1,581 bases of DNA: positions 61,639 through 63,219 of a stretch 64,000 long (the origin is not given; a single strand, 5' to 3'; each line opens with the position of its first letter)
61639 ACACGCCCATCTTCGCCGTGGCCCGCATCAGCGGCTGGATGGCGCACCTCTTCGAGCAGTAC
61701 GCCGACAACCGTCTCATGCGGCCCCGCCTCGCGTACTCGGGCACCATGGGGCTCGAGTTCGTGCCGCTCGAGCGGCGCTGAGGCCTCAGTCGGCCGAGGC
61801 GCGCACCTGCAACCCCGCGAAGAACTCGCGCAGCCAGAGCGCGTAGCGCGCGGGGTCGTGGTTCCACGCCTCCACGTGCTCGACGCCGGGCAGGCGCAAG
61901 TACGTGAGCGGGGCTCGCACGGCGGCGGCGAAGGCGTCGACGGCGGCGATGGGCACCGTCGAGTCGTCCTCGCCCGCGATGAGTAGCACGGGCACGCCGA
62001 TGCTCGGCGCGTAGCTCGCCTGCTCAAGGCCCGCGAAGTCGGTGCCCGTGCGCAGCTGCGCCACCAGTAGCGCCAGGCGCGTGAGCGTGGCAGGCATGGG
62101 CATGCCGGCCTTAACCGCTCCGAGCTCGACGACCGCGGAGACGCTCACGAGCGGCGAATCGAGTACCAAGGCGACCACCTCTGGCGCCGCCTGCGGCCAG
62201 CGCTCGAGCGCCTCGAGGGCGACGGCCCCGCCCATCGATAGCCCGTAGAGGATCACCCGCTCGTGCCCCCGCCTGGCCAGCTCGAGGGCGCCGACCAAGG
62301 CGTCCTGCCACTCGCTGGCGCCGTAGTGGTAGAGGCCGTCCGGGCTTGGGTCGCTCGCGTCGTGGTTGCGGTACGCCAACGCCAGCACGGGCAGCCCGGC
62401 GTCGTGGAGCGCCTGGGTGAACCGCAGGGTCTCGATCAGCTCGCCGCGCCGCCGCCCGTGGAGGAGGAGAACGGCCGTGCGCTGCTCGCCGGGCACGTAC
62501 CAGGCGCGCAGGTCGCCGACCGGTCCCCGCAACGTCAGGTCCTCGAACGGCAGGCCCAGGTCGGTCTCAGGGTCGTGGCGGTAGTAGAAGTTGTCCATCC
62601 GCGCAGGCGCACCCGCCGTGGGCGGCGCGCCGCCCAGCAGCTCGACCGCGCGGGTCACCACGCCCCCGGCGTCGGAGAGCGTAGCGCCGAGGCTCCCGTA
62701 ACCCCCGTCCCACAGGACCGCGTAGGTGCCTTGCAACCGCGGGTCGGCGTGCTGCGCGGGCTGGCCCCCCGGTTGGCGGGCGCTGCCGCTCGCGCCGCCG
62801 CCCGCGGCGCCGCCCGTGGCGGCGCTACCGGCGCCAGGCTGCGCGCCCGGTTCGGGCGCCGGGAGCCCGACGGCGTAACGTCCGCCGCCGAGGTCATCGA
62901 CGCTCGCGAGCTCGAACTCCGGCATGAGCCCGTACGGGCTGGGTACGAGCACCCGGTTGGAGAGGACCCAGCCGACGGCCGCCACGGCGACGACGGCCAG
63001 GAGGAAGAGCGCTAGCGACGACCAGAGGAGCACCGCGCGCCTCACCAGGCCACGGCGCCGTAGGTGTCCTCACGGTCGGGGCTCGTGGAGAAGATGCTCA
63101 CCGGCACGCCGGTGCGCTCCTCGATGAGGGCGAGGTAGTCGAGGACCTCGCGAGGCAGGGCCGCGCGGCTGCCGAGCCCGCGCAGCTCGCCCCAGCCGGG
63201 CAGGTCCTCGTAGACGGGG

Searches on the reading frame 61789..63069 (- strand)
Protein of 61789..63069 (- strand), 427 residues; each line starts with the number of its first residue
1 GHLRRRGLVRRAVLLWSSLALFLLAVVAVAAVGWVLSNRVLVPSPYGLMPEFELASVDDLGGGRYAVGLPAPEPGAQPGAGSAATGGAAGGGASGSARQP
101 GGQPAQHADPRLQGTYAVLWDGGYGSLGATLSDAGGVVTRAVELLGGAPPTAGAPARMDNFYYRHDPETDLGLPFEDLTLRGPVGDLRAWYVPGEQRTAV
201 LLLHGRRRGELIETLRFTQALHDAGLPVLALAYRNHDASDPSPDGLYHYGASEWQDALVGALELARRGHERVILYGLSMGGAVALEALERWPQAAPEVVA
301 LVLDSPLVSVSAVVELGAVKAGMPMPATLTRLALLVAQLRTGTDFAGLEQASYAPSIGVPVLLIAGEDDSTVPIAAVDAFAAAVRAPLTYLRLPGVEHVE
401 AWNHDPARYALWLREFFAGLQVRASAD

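Call 40: search_protein_families(library=pfam, proteins=[window:61789-63069:-], max_evalue=0.00001)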
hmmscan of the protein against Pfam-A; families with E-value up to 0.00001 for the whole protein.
window:61789-63069:- (427 aa): 2 families
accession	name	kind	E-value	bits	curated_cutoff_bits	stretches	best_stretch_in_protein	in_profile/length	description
PF12146.15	Hydrolase_4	-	3.9e-12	46.4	27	1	195-320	2-118/239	Serine aminopeptidase, S33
PF00561.26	Abhydrolase_1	-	2.3e-11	44.3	25.8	1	200-345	3-140/245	alpha/beta hydrolase fold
